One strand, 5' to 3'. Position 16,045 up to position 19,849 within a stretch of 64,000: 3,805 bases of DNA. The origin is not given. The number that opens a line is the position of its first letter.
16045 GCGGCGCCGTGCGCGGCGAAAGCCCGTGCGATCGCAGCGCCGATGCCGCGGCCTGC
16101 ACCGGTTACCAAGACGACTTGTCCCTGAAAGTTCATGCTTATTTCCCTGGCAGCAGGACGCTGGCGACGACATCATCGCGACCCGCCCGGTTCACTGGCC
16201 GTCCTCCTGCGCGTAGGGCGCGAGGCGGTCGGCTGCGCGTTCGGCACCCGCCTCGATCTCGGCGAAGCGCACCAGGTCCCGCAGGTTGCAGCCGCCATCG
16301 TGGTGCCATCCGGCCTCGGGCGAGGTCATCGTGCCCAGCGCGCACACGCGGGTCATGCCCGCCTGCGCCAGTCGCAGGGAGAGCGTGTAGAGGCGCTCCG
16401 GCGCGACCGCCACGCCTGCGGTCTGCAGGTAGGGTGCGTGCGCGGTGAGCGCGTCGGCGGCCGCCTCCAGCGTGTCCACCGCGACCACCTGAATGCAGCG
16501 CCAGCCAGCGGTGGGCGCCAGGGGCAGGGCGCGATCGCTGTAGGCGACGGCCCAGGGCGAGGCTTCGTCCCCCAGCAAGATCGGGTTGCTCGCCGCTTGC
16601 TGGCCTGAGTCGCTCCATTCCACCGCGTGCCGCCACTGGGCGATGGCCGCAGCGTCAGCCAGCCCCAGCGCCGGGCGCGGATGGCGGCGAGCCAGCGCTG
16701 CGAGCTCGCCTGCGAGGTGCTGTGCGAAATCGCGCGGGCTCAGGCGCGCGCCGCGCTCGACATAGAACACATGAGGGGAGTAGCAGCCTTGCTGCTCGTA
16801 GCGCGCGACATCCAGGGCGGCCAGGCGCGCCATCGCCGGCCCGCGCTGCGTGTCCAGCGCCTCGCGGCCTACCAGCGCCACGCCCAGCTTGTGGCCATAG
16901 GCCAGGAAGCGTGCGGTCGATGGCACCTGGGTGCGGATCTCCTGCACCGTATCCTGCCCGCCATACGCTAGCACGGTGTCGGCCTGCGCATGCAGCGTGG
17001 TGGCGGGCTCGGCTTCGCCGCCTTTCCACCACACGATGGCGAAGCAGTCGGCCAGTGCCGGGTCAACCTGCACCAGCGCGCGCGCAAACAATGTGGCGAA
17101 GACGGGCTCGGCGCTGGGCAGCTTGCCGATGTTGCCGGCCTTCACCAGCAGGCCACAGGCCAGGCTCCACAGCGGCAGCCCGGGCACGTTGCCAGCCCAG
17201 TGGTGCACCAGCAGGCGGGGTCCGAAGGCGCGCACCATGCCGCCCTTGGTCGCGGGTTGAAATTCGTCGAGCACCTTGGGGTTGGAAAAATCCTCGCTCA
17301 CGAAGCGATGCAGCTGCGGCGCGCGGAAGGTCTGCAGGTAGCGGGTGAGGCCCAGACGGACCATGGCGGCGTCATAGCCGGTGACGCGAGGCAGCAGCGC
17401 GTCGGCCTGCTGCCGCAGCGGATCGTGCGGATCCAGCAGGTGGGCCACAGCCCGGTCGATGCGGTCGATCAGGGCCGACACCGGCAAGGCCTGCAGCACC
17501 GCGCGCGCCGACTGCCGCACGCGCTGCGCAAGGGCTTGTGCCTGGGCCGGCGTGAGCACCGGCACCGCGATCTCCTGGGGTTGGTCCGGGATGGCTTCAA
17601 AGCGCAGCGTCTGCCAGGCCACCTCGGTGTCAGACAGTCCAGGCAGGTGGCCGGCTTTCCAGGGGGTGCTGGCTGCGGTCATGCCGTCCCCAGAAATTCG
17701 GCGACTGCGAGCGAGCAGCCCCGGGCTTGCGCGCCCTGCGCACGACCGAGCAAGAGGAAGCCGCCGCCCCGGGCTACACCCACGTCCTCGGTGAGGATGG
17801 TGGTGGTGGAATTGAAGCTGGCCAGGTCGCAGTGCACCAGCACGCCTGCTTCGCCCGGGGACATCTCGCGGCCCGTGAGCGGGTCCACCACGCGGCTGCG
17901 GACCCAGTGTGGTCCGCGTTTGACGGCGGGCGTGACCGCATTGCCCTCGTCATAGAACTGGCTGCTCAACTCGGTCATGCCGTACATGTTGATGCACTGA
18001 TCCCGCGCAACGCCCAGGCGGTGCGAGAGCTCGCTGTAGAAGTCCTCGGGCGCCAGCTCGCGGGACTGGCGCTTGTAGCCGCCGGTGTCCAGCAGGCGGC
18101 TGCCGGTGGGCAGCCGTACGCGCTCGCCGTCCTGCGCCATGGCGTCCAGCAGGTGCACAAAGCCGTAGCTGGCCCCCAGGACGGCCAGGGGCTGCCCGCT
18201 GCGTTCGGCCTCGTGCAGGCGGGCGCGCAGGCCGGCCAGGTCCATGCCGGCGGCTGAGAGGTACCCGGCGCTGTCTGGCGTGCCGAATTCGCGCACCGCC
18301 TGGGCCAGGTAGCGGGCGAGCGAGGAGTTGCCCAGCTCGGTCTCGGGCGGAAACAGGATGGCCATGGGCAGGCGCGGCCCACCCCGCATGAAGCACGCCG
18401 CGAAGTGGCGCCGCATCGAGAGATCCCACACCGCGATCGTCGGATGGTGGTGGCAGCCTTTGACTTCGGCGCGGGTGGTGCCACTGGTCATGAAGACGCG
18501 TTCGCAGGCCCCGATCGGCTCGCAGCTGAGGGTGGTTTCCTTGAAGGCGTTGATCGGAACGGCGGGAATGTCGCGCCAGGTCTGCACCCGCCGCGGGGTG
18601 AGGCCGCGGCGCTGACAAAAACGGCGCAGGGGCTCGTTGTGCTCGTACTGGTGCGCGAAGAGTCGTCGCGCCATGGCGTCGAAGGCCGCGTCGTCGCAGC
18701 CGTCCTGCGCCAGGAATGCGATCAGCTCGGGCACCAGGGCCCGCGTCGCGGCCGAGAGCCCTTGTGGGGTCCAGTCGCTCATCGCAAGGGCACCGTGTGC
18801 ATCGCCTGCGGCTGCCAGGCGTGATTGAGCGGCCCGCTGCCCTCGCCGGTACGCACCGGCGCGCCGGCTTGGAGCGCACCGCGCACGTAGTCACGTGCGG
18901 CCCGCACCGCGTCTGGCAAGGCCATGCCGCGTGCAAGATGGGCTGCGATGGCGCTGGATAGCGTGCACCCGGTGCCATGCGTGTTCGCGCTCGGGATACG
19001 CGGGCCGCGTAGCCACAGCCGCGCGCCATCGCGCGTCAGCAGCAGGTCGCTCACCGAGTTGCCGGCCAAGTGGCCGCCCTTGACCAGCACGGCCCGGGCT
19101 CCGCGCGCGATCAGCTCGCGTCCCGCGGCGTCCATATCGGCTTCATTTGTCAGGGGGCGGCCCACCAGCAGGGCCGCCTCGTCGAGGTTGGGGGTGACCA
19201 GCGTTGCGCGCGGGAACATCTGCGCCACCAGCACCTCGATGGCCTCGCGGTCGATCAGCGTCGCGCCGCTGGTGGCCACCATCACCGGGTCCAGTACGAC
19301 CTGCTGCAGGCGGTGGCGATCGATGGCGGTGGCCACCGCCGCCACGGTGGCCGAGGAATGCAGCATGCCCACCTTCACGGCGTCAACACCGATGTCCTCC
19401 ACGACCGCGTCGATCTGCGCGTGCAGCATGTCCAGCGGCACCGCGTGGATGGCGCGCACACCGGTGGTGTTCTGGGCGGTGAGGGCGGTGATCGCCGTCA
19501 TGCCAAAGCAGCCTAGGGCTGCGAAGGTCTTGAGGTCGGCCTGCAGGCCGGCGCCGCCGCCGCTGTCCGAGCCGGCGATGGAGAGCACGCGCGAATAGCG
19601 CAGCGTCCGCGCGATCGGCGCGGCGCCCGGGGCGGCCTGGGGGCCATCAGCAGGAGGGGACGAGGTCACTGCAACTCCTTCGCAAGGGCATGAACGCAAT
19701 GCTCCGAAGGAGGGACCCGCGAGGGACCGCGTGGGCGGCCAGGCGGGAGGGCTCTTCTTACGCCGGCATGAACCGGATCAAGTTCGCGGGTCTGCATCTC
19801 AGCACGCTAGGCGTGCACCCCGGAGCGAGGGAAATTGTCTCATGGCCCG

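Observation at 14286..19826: TPP-riboswitch-controlled operon thiD - luxE-like - luxC-like - SDR - thiE: candidate undescribed reductive thiamine-precursor salvage pathway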

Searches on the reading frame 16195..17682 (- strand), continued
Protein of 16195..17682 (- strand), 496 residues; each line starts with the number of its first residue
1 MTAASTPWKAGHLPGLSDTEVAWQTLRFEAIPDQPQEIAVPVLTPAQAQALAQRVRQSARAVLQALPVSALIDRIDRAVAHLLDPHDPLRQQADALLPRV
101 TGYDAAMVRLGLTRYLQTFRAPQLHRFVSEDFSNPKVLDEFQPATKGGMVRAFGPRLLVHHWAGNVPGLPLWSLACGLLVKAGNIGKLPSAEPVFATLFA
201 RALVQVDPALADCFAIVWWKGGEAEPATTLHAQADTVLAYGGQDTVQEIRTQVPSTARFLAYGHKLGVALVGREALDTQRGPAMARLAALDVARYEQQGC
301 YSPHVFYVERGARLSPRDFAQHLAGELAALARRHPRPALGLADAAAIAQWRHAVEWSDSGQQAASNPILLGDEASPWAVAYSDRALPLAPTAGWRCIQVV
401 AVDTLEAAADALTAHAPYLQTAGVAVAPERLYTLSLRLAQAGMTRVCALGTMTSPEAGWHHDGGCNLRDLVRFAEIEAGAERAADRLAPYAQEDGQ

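Call 101: search_protein_families(library=pfam, proteins=[L094:2791-3327:+, L094:3363-4685:+, L094:9408-10223:+], max_evalue=0.01)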
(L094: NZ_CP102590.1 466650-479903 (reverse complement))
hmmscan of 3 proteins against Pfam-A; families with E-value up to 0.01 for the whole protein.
L094:2791-3327:+ (178 aa): 2 families
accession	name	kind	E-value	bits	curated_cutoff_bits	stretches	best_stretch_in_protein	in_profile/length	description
PF09512.15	ThiW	-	5.1e-56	189.4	30.3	1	16-164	1-149/150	Thiamine-precursor transporter protein (ThiW)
PF12822.12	ECF_trnsprt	-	3.5e-08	34.1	30.7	1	14-164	1-153/169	ECF transporter, substrate-specific component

L094:3363-4685:+ (440 aa): 2 families
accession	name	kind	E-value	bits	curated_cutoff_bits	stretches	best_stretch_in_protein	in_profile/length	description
PF00860.26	Xan_ur_permease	-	5.4e-76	256.3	27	1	25-395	2-384/389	Permease family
PF16983.11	MFS_MOT1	-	0.0038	18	30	1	292-363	40-111/111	Molybdate transporter of MFS superfamily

L094:9408-10223:+ (271 aa): 2 families
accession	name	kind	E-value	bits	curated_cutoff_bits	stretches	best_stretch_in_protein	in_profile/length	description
PF02602.20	HEM4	-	6.2e-42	143.7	27.5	1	20-259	2-230/231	Uroporphyrinogen-III synthase HemD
PF13380.12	CoA_binding_2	-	0.0032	18.3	22.8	0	178-215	67-104/116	CoA binding domain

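Call 104: fold_search(model_id=the predicted structure, library=pdb)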
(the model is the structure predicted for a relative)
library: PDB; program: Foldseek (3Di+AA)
matches with E <= 10: 1216; with E <= 0.001: 685
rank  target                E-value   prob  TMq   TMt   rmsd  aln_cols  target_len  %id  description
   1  7xc6_A                4.6e-19  1.00  0.54  0.56   8.1       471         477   20  Photobacterium phosphoreum fatty acid reductase complex LuxC-LuxE (released 2022-04-20)
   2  1eyy_B                1.3e-13  1.00  0.46  0.46  10.2       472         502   15  CRYSTAL STRUCTURE OF THE NADP+ DEPENDENT ALDEHYDE DEHYDROGENASE FROM VIBRIO HARVEYI. (released 2000-05-24)
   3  1eyy_A                1.3e-13  1.00  0.47  0.46  10.3       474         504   14  CRYSTAL STRUCTURE OF THE NADP+ DEPENDENT ALDEHYDE DEHYDROGENASE FROM VIBRIO HARVEYI. (released 2000-05-24)
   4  3v4c_A                2.5e-13  1.00  0.43  0.43  10.4       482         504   17  Crystal structure of a semialdehyde dehydrogenase from Sinorhizobium meliloti 1021 (released 2011-12-28)
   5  3v4c_B                2.6e-13  1.00  0.42  0.41  10.5       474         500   17  Crystal structure of a semialdehyde dehydrogenase from Sinorhizobium meliloti 1021 (released 2011-12-28)
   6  4h7n_D                5.8e-13  1.00  0.48  0.50   9.3       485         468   17  The Structure of Putative Aldehyde Dehydrogenase PutA from Anabaena variabilis. (released 2012-10-10)
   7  3rhh_C                6.4e-13  1.00  0.46  0.47   9.5       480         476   14  Crystal structure of NADP-dependent glyceraldehyde-3-phosphate dehydrogenase from Bacillus halodurans C-125 complexed  (released 2011-05-18)
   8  9dla_C                6.8e-13  1.00  0.48  0.50   9.4       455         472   15  Streptococcus pneumoniae GAPN with NADP+ (released 2025-09-24)
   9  9dla_A                7.9e-13  1.00  0.48  0.49   9.4       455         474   15  Streptococcus pneumoniae GAPN with NADP+ (released 2025-09-24)
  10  7pkj_C                9.3e-13  1.00  0.49  0.51   9.4       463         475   15  Streptococcus pyogenes apo GapN (released 2022-03-16)
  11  7pkj_A                1.3e-12  1.00  0.48  0.49   9.3       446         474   15  Streptococcus pyogenes apo GapN (released 2022-03-16)
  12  8qhn_D                1.4e-12  1.00  0.49  0.50  14.3       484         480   13  Streptococcus pyogenes GapN in complex with NADPH and erythrose-4-phosphate (released 2025-06-04)
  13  4h7n_A                1.5e-12  1.00  0.47  0.49   9.3       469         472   17  The Structure of Putative Aldehyde Dehydrogenase PutA from Anabaena variabilis. (released 2012-10-10)
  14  3prl_D                1.5e-12  1.00  0.45  0.46   9.7       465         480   14  Crystal structure of NADP-dependent glyceraldehyde-3-phosphate dehydrogenase from Bacillus halodurans C-125 (released 2010-12-29)
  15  9dl4_A                1.6e-12  1.00  0.47  0.23   9.0       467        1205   16  Structure of proline utilization A complexed with 2-pyridinethiol (released 2024-11-27)
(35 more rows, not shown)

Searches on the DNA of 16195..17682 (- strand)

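Call 21: search_rna_families(sources=[L076, L035, L022, L068, L074, L072, L065], threshold=gathering)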
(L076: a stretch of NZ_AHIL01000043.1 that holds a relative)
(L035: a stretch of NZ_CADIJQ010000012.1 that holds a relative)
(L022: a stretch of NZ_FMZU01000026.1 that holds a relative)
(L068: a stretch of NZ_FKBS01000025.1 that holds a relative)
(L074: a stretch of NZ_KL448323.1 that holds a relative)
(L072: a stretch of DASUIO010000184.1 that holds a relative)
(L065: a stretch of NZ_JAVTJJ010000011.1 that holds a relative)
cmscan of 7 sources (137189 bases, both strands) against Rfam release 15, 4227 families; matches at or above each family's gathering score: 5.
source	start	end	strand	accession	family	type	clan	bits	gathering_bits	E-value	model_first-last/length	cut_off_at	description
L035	7050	7122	+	RF00005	tRNA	Gene; tRNA;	CL00001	70.2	29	5.9e-13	1-71/71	no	tRNA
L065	2490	2606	-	RF01497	ALIL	Cis-reg;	-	63.3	50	1.8e-13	1-117/117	no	ALIL pseudoknot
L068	8742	8833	+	RF00059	TPP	Cis-reg; riboswitch;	-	59.8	54.3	6.9e-09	1-105/105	no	TPP riboswitch aptamer (THI element)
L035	8743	8834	+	RF00059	TPP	Cis-reg; riboswitch;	-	58.8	54.3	1.2e-08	1-105/105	no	TPP riboswitch aptamer (THI element)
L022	8549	8642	+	RF00059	TPP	Cis-reg; riboswitch;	-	56.8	54.3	3.9e-08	1-105/105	no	TPP riboswitch aptamer (THI element)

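Call 23: search_rna_families(sources=[L076, L074, L072], threshold=evalue, max_evalue=0.01)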
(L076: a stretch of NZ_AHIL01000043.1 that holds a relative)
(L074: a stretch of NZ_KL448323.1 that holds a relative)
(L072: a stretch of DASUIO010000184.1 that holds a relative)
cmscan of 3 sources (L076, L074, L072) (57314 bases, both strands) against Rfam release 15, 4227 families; matches with E-value up to 0.01: 4.
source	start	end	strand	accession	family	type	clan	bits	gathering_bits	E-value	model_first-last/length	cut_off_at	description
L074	8685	8800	+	RF00059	TPP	Cis-reg; riboswitch;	-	53.5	54.3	1e-07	1-105/105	no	TPP riboswitch aptamer (THI element)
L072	2275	2390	+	RF00059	TPP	Cis-reg; riboswitch;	-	52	54.3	2.4e-07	1-105/105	no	TPP riboswitch aptamer (THI element)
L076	8718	8809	+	RF00059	TPP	Cis-reg; riboswitch;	-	51.4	54.3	3.3e-07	1-105/105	no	TPP riboswitch aptamer (THI element)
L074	7668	7804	-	RF00625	P11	Gene;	-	35.4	70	0.00041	1-139/139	no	Pseudomonas sRNA P11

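Call 94: search_rna_families(sources=[L090, L091, L092, L093], threshold=evalue, max_evalue=0.01)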
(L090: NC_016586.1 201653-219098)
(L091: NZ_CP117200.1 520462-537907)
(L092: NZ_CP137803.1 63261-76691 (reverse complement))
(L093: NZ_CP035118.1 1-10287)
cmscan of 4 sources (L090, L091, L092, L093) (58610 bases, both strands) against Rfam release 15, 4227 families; matches with E-value up to 0.01: 5.
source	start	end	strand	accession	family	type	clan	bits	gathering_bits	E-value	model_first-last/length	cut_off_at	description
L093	10035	10095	+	RF01691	Bacillus-plasmid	Gene; sRNA;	-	74.2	31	5.1e-15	1-61/61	no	Bacillus-plasmid RNA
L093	1390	1497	+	RF00059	TPP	Cis-reg; riboswitch;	-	67.6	54.3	3.6e-11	1-105/105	no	TPP riboswitch aptamer (THI element)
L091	6681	6808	+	RF00059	TPP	Cis-reg; riboswitch;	-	66.6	54.3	6.3e-11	1-105/105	no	TPP riboswitch aptamer (THI element)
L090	6631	6763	+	RF00059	TPP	Cis-reg; riboswitch;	-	59.6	54.3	3.3e-09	1-105/105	no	TPP riboswitch aptamer (THI element)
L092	4733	4841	+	RF00059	TPP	Cis-reg; riboswitch;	-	49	54.3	1.3e-06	1-105/105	no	TPP riboswitch aptamer (THI element)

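Call 99: search_rna_families(sources=[L094, L095], threshold=evalue, max_evalue=0.01)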
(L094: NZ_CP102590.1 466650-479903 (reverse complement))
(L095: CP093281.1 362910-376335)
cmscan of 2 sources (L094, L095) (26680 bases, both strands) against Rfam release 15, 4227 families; matches with E-value up to 0.01: 3.
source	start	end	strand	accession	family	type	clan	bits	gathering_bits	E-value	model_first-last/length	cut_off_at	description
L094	2465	2573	+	RF00059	TPP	Cis-reg; riboswitch;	-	85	54.3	8.6e-16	1-105/105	no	TPP riboswitch aptamer (THI element)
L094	2652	2761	+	RF00059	TPP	Cis-reg; riboswitch;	-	72.9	54.3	8.1e-13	1-105/105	no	TPP riboswitch aptamer (THI element)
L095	4688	4815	+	RF00059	TPP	Cis-reg; riboswitch;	-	63.8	54.3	1.4e-10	1-105/105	no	TPP riboswitch aptamer (THI element)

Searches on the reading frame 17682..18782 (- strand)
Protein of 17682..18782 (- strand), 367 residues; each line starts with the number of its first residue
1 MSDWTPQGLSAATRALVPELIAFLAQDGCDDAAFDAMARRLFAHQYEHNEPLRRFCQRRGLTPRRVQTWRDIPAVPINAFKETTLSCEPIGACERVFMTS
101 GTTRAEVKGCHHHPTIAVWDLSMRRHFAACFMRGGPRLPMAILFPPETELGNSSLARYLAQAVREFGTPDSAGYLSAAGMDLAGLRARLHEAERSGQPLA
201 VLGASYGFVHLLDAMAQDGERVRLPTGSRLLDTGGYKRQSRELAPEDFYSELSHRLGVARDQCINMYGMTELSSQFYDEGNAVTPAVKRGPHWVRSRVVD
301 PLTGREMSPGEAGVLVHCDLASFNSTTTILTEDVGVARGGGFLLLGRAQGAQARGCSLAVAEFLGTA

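Call 3: search_protein_families(library=pfam, proteins=[window:17682-18782:-])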
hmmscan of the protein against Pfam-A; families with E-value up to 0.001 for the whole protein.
window:17682-18782:- (367 aa): 2 families
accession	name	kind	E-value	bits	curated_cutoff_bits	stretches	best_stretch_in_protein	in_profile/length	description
PF04443.18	LuxE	-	4.1e-19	69.2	24.9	1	40-362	44-388/391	Acyl-protein synthetase, LuxE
PF00501.34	AMP-binding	-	4.3e-05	22.9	29.9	1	249-316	303-373/384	AMP-binding enzyme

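Call 31: search_protein_families(library=ncbifam, proteins=[window:17682-18782:-])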
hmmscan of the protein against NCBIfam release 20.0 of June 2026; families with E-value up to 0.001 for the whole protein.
window:17682-18782:- (367 aa): 1 family
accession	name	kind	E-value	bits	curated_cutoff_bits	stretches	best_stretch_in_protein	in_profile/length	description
NF052244.1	LCFA_lig_LuxE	equivalog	4.8e-18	65.3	550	2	188-362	183-364/367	long-chain-fatty-acid--protein ligase LuxE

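Call 32: search_solved_structures(query=window:17682-18782:-, max_evalue=0.01, show_alignments=2)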
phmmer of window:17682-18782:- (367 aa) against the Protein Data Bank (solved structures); distinct sequences matched with E-value up to 0.01: 1.
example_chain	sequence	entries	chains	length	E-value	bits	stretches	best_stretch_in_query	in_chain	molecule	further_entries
7xc6_E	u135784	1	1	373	7.6e-16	61.2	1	41-337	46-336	LuxE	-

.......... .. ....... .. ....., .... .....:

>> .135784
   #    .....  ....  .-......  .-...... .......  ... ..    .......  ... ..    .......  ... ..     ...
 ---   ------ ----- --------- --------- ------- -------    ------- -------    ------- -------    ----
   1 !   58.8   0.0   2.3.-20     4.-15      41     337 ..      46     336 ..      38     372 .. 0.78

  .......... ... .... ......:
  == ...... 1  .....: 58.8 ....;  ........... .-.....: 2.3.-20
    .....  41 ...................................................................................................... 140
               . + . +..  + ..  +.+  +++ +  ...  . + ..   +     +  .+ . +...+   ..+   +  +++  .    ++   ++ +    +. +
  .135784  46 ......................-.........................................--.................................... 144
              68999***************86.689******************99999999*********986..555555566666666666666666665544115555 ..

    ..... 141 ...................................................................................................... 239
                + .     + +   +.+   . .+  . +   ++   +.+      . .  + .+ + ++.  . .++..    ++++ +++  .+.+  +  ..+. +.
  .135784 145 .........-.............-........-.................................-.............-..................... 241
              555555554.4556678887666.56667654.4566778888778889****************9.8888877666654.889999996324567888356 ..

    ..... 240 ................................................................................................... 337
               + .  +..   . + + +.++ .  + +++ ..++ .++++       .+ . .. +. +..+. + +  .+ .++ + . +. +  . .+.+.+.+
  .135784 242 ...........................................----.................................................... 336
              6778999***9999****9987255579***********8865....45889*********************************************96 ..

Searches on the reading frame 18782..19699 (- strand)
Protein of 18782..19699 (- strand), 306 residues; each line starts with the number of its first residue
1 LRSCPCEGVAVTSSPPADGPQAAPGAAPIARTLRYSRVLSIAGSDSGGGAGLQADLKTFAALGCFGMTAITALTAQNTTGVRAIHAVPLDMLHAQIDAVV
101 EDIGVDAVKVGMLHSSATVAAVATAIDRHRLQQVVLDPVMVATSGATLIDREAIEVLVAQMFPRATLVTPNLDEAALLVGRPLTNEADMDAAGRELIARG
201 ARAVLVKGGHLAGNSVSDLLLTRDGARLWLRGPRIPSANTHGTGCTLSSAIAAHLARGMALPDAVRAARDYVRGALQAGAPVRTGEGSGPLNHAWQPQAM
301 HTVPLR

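Call 3: search_protein_families(library=pfam, proteins=[window:18782-19699:-])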
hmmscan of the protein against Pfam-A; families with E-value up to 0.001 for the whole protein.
window:18782-19699:- (306 aa): 2 families
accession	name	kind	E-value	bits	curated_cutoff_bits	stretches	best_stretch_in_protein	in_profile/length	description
PF08543.17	Phos_pyr_kin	-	9.8e-95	317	27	1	45-292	1-246/246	Phosphomethylpyrimidine kinase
PF00294.29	PfkB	-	1.3e-12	48.2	25.8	1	113-268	139-282/302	pfkB family carbohydrate kinase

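Call 31: search_protein_families(library=ncbifam, proteins=[window:18782-19669:-])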
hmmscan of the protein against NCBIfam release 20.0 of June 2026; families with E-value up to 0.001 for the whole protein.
window:18782-19669:- (296 aa): 18 families
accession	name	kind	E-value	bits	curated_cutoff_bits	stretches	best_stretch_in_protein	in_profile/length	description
TIGR00097.1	HMP-P_kinase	equivalog_domain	1.7e-96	322.4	204.95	1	28-283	1-253/254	bifunctional hydroxymethylpyrimidine kinase/phosphomethylpyrimidine kinase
NF011301.0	PRK14713.1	equivalog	3.2e-90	303.4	512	1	15-289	11-285/534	bifunctional hydroxymethylpyrimidine kinase/phosphomethylpyrimidine kinase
NF006346.0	PRK08573.1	equivalog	1.1e-79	268.3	528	1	27-285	6-262/450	bifunctional hydroxymethylpyrimidine kinase/phosphomethylpyrimidine kinase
NF007070.0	PRK09517.1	equivalog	4.7e-75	253.4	761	1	21-289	237-505/755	multifunctional thiamine-phosphate pyrophosphorylase/synthase/phosphomethylpyrimidine kinase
NF009077.0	PRK12412.1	equivalog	5.1e-58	196.6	385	1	26-283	4-261/274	pyridoxine/pyridoxal/pyridoxamine kinase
NF009259.0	PRK12616.1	equivalog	7.2e-49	166.8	390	1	27-272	5-253/270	bifunctional hydroxymethylpyrimidine kinase/phosphomethylpyrimidine kinase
NF009078.0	PRK12413.1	equivalog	3.1e-44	151.5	225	1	26-267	4-241/253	bifunctional hydroxymethylpyrimidine kinase/phosphomethylpyrimidine kinase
NF005491.0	PRK07105.1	equivalog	9.4e-18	64.5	231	1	49-270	29-258/286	pyridoxamine kinase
NF004398.0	PRK05756.1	equivalog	1.3e-17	64.1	292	1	83-268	57-256/287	pyridoxal kinase PdxY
TIGR00687.1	pyridox_kin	equivalog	4.1e-17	62.5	144.5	1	28-266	5-255/288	pyridoxal kinase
NF006034.0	PRK08176.1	equivalog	1.9e-12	47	342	1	95-269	89-267/283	pyridoxine/pyridoxal/pyridoxamine kinase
TIGR03168.1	1-PFK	subfamily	1.3e-10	40.7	216.4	1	145-258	167-274/305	hexose kinase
TIGR03828.1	pfkB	equivalog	3.2e-09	36.2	292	1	145-258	167-274/305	1-phosphofructokinase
TIGR02152.1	D_ribokin_bact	equivalog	6.6e-09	35.5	299.65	1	146-260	167-275/298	ribokinase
NF007632.0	PRK10294.1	equivalog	1.2e-05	24.8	353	1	137-257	163-278/310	6-phosphofructokinase II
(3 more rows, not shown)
